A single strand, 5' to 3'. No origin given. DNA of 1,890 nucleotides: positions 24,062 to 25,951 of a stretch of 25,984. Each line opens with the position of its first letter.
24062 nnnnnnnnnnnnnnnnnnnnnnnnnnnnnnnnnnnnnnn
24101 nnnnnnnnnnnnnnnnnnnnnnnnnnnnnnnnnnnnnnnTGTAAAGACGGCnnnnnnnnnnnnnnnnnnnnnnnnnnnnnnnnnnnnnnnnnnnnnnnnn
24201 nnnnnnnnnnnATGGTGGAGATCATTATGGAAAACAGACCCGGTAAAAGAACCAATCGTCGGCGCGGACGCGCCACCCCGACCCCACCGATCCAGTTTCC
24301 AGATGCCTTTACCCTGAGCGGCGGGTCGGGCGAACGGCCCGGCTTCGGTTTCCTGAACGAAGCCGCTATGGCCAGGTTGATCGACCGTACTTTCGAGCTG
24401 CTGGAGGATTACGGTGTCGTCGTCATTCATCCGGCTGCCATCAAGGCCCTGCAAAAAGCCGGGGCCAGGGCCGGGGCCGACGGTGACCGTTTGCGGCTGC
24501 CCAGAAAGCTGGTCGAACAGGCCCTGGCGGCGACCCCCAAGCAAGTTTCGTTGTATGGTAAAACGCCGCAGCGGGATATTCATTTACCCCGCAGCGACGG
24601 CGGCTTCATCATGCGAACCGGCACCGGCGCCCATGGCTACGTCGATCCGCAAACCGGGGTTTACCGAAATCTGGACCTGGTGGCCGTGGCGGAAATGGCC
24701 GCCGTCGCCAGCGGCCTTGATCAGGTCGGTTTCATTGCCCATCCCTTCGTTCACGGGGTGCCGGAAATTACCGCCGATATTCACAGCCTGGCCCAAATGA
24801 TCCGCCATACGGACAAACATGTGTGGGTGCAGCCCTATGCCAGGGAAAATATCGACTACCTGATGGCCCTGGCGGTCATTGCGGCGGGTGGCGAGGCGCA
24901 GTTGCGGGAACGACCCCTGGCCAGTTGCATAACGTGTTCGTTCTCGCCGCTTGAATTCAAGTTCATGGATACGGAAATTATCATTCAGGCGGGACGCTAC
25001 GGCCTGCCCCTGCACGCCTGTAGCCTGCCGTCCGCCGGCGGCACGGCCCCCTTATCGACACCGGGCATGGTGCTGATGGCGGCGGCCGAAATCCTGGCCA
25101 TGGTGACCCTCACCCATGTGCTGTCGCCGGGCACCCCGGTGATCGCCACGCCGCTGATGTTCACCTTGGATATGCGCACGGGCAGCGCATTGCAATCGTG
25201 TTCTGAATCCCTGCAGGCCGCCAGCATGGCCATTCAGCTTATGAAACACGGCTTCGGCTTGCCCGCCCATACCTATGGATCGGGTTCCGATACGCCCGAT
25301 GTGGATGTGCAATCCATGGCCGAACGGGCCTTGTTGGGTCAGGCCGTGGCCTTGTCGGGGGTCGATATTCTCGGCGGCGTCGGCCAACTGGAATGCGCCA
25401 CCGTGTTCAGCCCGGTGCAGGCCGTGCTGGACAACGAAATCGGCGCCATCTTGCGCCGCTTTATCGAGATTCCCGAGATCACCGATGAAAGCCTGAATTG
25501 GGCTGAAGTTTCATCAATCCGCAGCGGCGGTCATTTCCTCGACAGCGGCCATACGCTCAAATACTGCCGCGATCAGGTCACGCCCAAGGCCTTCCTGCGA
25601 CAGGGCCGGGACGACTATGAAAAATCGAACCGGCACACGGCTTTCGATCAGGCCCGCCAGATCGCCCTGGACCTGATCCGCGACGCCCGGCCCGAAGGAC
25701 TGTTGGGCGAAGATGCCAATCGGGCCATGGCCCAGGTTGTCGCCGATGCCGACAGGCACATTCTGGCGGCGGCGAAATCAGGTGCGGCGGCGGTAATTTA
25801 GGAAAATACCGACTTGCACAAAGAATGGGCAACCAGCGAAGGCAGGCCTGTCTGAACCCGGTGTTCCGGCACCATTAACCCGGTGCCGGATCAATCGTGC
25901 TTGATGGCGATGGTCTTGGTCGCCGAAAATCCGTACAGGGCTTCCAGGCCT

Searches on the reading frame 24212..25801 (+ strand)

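Call 5: search_protein_families(library=ncbifam, proteins=[window:24212-25801:+], max_evalue=0.01)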
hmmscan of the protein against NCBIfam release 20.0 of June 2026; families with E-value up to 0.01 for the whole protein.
window:24212-25801:+ (529 aa): 1 family
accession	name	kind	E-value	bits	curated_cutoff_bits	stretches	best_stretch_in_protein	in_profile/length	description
TIGR02369.2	trimeth_pyl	equivalog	2.7e-83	280.1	525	1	49-514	7-469/469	[trimethylamine--corrinoid protein] Co-methyltransferase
